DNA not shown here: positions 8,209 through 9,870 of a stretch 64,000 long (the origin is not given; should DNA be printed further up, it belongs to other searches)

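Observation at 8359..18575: Seven-gene operon combining two different AAA+ ATPases, a vWA protein and four domain-less/coiled-coil proteins: candidate undescribed system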

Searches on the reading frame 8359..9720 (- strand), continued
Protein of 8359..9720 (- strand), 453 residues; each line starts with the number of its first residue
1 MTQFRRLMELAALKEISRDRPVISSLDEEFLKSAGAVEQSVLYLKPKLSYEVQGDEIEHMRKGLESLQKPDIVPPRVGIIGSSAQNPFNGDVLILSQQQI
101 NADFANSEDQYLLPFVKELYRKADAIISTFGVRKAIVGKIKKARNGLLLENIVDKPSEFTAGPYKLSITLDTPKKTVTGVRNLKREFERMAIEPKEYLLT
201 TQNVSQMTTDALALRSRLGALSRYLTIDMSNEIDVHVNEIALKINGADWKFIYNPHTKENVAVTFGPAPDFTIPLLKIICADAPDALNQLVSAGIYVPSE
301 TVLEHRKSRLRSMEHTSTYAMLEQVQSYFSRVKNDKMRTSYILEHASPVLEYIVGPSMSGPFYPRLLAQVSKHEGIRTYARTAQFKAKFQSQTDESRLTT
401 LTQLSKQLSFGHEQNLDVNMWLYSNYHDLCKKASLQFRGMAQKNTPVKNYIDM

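Call 84: find_encoding_contigs(protein=P0081, flank=10000, max_places=2)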
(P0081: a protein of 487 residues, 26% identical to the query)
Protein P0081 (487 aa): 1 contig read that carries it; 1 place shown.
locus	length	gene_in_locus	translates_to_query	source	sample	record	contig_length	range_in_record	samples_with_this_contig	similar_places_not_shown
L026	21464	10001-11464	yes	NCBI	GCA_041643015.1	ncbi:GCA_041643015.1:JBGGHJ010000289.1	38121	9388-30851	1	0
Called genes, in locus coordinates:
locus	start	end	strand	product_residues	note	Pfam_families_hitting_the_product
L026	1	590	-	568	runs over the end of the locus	-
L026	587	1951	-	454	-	PF00899:ThiF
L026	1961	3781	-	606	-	-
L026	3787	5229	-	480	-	-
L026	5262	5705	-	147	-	-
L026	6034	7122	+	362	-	-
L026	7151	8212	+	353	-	-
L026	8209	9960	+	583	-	PF00004:AAA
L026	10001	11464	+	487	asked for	PF20343:DUF6638 (weak)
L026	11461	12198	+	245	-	-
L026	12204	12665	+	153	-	-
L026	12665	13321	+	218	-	-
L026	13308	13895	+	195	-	-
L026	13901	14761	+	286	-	-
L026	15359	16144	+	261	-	PF00239:Resolvase, PF07508:Recombinase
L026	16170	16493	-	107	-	PF03551:PadR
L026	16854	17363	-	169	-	-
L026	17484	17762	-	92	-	PF13384:HTH_23 (weak)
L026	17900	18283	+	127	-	-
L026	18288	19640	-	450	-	PF04208:MtrA, PF00303:Thymidylat_synt (weak)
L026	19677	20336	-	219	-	PF00702:Hydrolase, PF13419:HAD_2, PF13242:Hydrolase_like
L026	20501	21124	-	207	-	PF01209:Ubie_methyltran (weak), PF13489:Methyltransf_23, PF13847:Methyltransf_31, PF08241:Methyltransf_11, PF08242:Methyltransf_12, PF13649:Methyltransf_25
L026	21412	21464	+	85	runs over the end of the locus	PF04014:MazE_antitoxin (weak)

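Call 85: search_protein_families(library=pfam, alignment_id=A8, max_evalue=0.01)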
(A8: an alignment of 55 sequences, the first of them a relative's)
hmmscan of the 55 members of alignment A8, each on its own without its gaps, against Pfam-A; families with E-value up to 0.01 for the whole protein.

A. member 1, P0008 (453 aa): 0 families

B. families by the number of members that match (of 55 scanned): 2 families
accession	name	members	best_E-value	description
PF20343.3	DUF6638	5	5.9e-07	Family of unknown function (DUF6638)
PF17114.10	Nod1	1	0.0039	Gef2-related medial cortical node protein Nod1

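Call 90: search_dna_similar(query=window:8359-9720:-, collection=phages, mode=protein, max_evalue=0.001, max_rows=10)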
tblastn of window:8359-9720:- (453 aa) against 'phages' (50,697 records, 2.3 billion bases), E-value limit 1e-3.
No match.

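Call 91: search_dna_similar(query=window:8359-9720:-, collection=plasmids, mode=protein, max_evalue=0.001, max_rows=10)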
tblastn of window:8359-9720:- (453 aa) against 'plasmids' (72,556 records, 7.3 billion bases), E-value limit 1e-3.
No match.

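Call 93: search_protein_families(library=pfam, proteins=[L026:10001-11464:+, L026:8209-9960:+, L026:7151-8212:+, L026:6034-7122:+, L026:3787-5229:-, L026:1961-3781:-, L026:5262-5705:-, L023:10001-11545:+, L023:11558-12988:+, L023:8954-9985:+], max_evalue=0.05)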
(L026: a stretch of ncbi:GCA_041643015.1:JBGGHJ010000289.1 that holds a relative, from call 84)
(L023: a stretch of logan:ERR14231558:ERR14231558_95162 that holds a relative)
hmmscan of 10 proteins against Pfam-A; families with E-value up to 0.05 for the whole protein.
L026:10001-11464:+ (487 aa): 1 family
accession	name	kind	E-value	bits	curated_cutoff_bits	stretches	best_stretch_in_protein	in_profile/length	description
PF20343.3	DUF6638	-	8.3e-07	28.6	27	1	74-232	15-176/439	Family of unknown function (DUF6638)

L026:8209-9960:+ (583 aa): 3 families
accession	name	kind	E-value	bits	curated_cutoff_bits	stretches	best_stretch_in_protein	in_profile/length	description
PF00004.35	AAA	-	4.5e-15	56.7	21.2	1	291-424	3-125/131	ATPase family associated with various cellular activities (AAA)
PF24883.2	NPHP3_N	-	0.028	15.1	24.8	0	286-329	22-61/164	Nephrocystin 3, N-terminal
PF05673.19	DUF815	-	0.049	13.2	23.8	0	291-317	58-84/249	Protein of unknown function (DUF815)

L026:7151-8212:+ (353 aa): 0 families

L026:6034-7122:+ (362 aa): 3 families
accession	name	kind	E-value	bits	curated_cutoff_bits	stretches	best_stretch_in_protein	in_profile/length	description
PF07926.17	TPR_MLP1_2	-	0.0006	20.3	36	1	145-236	3-95/129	TPR/MLP1/MLP2-like protein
PF24026.1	DUF7337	-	0.027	15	30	0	116-150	9-43/61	Family of unknown function (DUF7337)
PF22485.1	DUF6987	-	0.045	14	26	0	162-273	66-174/200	Domain of unknown function (DUF6987)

L026:3787-5229:- (480 aa): 0 families

L026:1961-3781:- (606 aa): 1 family
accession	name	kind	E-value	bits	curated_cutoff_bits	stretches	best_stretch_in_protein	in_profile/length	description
PF14464.11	Prok-JAB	-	0.04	14.2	25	0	89-129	50-90/114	Prokaryotic homologs of the JAB domain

L026:5262-5705:- (147 aa): 0 families

L023:10001-11545:+ (514 aa): 1 family
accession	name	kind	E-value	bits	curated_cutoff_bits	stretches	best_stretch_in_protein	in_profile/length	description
PF20343.3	DUF6638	-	0.00023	20.6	27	1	71-230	16-164/439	Family of unknown function (DUF6638)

L023:11558-12988:+ (476 aa): 1 family
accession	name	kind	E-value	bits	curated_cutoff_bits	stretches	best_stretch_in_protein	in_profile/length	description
PF01841.26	Transglut_core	-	0.0059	17.3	23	1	199-255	28-84/108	Transglutaminase-like superfamily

L023:8954-9985:+ (343 aa): 1 family
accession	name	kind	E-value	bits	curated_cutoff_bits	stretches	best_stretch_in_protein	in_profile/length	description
PF12559.13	Inhibitor_I10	-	0.027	15.1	21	0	297-331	3-36/63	Serine endopeptidase inhibitors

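Call 94: search_protein_families(library=padloc, proteins=[L026:10001-11464:+, L026:8209-9960:+, L026:7151-8212:+, L026:3787-5229:-, L026:1961-3781:-, L026:587-1951:-, L023:10001-11545:+, L023:1493-2572:-, L025:268-2112:+, L025:2140-3915:+], max_evalue=0.05)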
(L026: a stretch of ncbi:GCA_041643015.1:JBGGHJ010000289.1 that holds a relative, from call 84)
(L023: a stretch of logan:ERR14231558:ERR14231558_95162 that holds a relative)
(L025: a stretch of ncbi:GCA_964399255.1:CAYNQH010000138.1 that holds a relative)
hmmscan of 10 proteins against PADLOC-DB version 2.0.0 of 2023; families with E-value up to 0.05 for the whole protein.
L026:10001-11464:+ (487 aa): 0 families

L026:8209-9960:+ (583 aa): 4 families
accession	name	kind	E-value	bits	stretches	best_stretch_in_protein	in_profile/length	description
PDLC04232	IetA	-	2.5e-05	21.8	1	286-457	115-270/330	-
PDLC00914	TRIP13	-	0.00066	17.2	1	289-423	73-210/302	TRIP13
PDLC00915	TRIP13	-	0.003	15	1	291-488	68-264/302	TRIP13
PDLC02196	IetA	-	0.023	12.1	0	286-423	122-244/374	-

L026:7151-8212:+ (353 aa): 0 families

L026:3787-5229:- (480 aa): 0 families

L026:1961-3781:- (606 aa): 1 family
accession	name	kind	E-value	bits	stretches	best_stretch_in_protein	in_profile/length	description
PDLC00393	SduA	-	0.017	12.3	1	293-345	198-249/455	DUF4263 domain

L026:587-1951:- (454 aa): 32 families (the best 25 are shown)
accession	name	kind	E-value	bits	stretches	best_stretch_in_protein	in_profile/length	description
PDLC00856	E1-E2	-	1.8e-22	77.6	2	232-349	322-443/573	E1-E2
PDLC00847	E1-E2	-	2e-22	77.3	2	231-363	285-418/523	E1-E2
PDLC00848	E1-E2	-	2.6e-20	70.2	2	233-330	375-475/607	E1-E2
PDLC00829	E1-E2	-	3.3e-18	64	2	227-373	167-318/426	E1-E2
PDLC00835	E1-E2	-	1.1e-17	61.7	2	228-350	369-493/778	E1-E2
PDLC00836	E1-E2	-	2.1e-17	60.9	1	232-342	341-455/602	E1-E2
PDLC00832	E1-E2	-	2.6e-16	57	1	232-304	339-410/588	E1-E2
PDLC00837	E1-E2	-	4.5e-16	56.7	1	232-376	325-482/593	E1-E2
PDLC00839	E1-E2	-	4.7e-16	56.2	2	234-359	372-500/602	E1-E2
PDLC00855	E1-E2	-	8.3e-16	56.1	1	225-309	296-379/579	E1-E2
PDLC00840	E1-E2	-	1.6e-14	51.8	1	233-301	215-282/458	E1-E2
PDLC00844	E1-E2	-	7.6e-14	49.2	2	231-337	276-384/489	E1-E2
PDLC00828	E1-E2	-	7.4e-12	43.2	1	225-305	169-248/431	E1-E2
PDLC00851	E1-E2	-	1.7e-11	41.7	1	235-303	243-311/491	E1-E2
PDLC00850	E1-E2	-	7.3e-11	39.2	1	232-305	315-387/566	E1-E2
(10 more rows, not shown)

L023:10001-11545:+ (514 aa): 1 family
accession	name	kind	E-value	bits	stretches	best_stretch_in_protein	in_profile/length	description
PDLC04135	mad3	-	0.012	13.1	1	142-275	166-257/374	mads_3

L023:1493-2572:- (359 aa): 0 families

L025:268-2112:+ (614 aa): 3 families
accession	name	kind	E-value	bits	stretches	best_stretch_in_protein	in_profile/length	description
PDLC00915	TRIP13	-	1.7e-05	22.4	1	288-486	60-258/302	TRIP13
PDLC04140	mad8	-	0.0024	15.5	1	293-320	29-56/314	mads_8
PDLC02196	IetA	-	0.0074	13.7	0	262-314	95-145/374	-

L025:2140-3915:+ (591 aa): 0 families

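Call 95: fold_search(model_id=the predicted structure, library=viral)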
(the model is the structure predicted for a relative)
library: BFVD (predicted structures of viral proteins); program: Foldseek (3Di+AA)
matches with E <= 10: 199; with E <= 0.001: 0
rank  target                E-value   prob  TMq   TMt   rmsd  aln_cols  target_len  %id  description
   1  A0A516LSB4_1          1.4e-01  0.06  0.09  0.05  27.0       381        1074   10  (no name in the UniProt tables at hand)
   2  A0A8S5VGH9            1.6e-01  0.06  0.08  0.07  22.6       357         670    9  DNA topoisomerase 2 alpha [Myoviridae sp. ctkfK18]
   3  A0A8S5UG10            3.3e-01  0.30  0.06  0.08   9.2        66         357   20  DNA encapsidation protein [Podoviridae sp. ctnuR9]
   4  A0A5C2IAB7            4.9e-01  0.06  0.10  0.12  25.3       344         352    8  (no name in the UniProt tables at hand)
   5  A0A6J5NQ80            6.7e-01  0.12  0.12  0.05  20.3       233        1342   10  Staphylococcal nuclease (SNase-like), OB-fold [uncultured Caudovirales phage]
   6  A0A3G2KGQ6            1.1e+00  0.03  0.12  0.10  30.6       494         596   10  VIP2-like toxin [Mycobacterium phage KandZ]
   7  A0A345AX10            1.1e+00  0.08  0.08  0.13  21.2       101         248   12  (no name in the UniProt tables at hand)
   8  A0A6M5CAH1            1.1e+00  0.02  0.08  0.08  27.9       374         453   12  (no name in the UniProt tables at hand)
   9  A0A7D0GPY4            1.3e+00  0.09  0.07  0.13  20.4       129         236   11  (no name in the UniProt tables at hand)
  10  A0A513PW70            1.4e+00  0.12  0.08  0.19  13.1       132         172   13  Uncharacterized protein [Vibrio phage 2 TSL-2019]
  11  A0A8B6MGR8            1.4e+00  0.05  0.08  0.14  17.8       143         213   10  (no name in the UniProt tables at hand)
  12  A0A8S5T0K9            1.4e+00  0.04  0.10  0.12  20.5       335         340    9  Uncharacterized protein [Myoviridae sp. ctWb16]
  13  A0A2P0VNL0            1.7e+00  0.03  0.05  0.03  13.9        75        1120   13  ubiquitinyl hydrolase 1 [Tetraselmis virus 1]
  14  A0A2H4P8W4            1.8e+00  0.06  0.07  0.19   9.4        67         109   10  Uncharacterized protein [Corynebacterium phage PotatoChip]
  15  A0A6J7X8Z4            1.9e+00  0.14  0.08  0.24  13.5       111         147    8  Uncharacterized protein [uncultured Caudovirales phage]
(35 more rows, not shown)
